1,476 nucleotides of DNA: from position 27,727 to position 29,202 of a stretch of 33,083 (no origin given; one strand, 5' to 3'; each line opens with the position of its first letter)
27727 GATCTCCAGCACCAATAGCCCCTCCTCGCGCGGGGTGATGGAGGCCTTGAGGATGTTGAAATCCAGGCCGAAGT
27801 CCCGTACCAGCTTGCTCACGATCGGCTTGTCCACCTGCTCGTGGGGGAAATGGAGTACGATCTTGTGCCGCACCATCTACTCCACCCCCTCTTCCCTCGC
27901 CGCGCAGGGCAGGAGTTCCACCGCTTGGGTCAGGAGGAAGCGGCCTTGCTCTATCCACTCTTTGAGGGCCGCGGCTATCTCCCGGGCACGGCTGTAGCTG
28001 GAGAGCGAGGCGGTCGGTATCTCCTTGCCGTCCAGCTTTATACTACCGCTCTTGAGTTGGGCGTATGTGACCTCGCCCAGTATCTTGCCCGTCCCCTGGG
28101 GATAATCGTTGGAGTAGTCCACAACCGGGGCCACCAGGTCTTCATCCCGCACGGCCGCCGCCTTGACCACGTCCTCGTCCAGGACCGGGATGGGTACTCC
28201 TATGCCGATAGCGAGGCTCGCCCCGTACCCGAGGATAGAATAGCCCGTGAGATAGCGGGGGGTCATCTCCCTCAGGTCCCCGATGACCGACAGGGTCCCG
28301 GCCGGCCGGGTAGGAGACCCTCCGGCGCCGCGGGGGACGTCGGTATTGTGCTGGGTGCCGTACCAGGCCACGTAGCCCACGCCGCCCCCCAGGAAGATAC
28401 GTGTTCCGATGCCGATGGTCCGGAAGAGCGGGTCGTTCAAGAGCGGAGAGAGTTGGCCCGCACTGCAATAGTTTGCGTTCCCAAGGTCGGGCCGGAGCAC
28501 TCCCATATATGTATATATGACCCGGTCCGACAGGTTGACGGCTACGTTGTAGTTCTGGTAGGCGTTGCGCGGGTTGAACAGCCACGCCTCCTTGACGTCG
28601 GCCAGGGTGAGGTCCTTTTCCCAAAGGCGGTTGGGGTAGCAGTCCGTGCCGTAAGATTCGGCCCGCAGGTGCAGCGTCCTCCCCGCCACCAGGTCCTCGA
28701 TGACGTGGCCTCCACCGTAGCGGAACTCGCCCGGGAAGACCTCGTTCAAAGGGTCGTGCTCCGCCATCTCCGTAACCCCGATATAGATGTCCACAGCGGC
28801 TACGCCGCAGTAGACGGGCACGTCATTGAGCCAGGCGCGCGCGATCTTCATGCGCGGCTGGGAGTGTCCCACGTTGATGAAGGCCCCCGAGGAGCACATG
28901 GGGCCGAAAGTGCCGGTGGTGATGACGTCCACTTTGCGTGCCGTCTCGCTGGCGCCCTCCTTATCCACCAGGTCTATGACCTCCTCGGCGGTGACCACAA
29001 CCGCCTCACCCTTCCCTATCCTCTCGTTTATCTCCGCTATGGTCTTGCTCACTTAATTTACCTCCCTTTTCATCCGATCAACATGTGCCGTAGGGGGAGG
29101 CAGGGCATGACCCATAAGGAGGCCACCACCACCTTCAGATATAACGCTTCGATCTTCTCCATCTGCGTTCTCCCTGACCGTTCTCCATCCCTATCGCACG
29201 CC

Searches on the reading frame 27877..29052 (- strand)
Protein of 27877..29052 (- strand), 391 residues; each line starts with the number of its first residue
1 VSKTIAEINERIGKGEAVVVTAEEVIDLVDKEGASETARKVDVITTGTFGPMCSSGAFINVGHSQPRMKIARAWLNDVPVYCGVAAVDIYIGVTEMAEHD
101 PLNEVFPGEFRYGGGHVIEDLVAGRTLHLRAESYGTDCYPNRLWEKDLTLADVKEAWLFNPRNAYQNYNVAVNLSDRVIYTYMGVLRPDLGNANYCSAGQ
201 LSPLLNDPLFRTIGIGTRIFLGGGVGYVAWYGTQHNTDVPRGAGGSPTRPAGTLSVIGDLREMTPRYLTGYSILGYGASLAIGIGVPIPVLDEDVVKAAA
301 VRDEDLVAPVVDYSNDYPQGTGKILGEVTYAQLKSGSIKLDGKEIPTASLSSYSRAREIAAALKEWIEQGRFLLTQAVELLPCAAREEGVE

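Call 76: search_protein_families(library=ncbifam, proteins=[window:27877-29052:-], max_evalue=0.00001)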
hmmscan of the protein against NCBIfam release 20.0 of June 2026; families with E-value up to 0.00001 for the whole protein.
window:27877-29052:- (391 aa): 1 family
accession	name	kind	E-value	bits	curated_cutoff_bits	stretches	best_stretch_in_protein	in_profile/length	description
TIGR03287.1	methan_mark_16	hypoth_equivalog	1.5e-39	135.6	363.95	1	19-316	1-278/391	methanogenesis marker 16 metalloprotein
